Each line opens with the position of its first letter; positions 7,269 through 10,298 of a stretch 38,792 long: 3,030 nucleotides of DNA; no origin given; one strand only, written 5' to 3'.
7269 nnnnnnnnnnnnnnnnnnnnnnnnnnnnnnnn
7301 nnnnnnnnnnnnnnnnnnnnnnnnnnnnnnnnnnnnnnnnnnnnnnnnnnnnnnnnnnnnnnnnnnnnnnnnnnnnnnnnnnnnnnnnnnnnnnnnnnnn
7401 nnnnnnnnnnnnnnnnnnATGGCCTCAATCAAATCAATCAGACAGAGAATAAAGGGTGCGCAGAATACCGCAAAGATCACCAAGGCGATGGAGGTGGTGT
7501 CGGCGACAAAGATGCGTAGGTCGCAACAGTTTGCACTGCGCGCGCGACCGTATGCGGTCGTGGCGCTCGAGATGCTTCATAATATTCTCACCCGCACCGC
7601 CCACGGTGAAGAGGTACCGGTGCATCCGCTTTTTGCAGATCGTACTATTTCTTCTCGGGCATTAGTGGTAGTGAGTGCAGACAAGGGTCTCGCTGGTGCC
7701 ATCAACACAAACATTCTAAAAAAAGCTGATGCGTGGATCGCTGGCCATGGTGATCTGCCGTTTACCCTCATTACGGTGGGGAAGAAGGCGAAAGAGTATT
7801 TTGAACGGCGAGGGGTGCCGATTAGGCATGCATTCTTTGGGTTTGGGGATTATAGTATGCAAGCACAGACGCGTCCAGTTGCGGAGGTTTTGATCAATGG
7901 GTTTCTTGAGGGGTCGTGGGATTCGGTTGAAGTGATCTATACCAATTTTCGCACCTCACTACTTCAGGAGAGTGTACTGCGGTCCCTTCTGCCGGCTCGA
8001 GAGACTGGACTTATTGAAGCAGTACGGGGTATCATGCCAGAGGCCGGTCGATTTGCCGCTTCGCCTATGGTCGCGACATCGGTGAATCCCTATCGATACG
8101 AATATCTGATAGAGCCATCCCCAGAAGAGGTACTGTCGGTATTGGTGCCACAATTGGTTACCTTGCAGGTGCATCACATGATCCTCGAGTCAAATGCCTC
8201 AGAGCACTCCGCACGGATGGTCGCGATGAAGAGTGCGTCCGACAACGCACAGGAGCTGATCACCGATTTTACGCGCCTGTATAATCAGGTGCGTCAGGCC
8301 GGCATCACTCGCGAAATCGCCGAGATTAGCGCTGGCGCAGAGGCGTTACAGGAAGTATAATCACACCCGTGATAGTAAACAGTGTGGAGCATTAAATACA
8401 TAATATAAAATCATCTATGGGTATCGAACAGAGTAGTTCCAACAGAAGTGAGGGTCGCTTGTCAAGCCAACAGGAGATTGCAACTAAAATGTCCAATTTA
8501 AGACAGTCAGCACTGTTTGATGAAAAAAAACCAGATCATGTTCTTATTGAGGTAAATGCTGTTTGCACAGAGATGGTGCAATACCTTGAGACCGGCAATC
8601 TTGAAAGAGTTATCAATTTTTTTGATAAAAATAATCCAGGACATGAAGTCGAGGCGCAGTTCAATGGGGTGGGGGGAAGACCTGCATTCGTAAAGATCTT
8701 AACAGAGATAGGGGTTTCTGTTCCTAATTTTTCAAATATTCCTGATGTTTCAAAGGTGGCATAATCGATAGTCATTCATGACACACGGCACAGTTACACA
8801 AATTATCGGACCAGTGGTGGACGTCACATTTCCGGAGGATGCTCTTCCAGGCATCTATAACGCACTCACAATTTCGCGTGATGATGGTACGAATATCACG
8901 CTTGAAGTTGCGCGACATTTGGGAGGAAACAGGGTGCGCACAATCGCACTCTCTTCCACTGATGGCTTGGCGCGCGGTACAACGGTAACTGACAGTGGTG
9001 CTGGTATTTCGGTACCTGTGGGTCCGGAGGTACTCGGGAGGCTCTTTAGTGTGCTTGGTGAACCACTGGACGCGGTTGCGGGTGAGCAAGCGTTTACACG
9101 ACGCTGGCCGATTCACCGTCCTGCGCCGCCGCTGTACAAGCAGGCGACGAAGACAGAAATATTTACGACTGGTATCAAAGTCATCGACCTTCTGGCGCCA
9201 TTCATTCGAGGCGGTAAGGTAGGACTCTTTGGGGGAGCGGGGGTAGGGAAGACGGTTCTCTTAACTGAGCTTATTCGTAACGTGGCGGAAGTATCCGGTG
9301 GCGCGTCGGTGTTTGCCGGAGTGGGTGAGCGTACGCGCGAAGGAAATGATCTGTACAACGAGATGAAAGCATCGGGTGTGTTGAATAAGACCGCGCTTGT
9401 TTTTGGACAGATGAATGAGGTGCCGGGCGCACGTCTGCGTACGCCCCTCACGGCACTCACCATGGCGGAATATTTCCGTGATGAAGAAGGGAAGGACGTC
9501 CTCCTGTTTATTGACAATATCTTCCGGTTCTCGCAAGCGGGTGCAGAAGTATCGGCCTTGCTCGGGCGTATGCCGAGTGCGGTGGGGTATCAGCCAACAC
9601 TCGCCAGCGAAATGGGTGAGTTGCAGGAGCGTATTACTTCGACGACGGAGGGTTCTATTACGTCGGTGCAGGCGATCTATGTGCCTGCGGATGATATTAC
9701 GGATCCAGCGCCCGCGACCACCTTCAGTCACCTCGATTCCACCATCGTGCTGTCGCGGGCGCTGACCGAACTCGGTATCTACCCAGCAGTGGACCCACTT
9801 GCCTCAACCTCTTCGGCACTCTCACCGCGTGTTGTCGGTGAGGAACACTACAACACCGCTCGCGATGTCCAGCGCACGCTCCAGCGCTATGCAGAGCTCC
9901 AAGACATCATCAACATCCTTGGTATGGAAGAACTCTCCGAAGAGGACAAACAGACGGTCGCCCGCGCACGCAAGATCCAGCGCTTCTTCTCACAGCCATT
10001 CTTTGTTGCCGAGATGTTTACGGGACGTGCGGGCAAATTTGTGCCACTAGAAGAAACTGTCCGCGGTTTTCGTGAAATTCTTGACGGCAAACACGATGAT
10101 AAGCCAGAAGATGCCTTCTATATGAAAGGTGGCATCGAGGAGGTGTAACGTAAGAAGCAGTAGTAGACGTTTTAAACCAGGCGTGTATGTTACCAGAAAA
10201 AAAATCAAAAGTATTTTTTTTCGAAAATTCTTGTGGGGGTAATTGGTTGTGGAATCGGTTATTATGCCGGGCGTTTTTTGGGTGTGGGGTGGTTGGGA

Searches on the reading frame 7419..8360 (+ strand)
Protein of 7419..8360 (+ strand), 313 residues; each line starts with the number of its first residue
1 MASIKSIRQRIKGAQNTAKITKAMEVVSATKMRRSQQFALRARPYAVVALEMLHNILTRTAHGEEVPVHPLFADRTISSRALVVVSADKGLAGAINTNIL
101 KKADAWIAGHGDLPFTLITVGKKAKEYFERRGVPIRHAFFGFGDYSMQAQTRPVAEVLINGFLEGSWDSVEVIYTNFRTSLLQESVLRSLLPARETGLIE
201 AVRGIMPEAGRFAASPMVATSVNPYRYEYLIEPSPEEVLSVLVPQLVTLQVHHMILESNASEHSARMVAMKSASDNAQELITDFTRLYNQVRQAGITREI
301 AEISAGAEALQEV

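Call 7: search_protein_families(library=pfam, proteins=[window:7419-8360:+], max_evalue=0.001)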
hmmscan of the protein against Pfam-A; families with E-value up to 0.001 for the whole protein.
window:7419-8360:+ (313 aa): 1 family
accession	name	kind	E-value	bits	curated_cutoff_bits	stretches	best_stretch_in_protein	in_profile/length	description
PF00231.24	ATP-synt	-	3.9e-81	273.3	39.9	1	3-310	1-285/285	ATP synthase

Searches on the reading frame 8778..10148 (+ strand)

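Call 7: search_protein_families(library=pfam, proteins=[window:8778-10148:+], max_evalue=0.001)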
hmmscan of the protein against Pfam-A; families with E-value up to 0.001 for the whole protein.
window:8778-10148:+ (456 aa): 3 families
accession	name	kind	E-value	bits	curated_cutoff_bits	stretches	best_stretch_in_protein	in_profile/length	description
PF00006.31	ATP-synt_ab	-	3e-76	256.2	29.5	1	132-345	1-213/213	ATP synthase alpha/beta family, nucleotide-binding domain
PF02874.29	ATP-synt_ab_N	-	1.5e-20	73.9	20.9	1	6-74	1-69/69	ATP synthase alpha/beta family, beta-barrel domain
PF22919.1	ATP-synt_VA_C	-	1.1e-16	61.2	24.7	1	351-436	6-94/101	C-terminal domain of V and A type ATP synthase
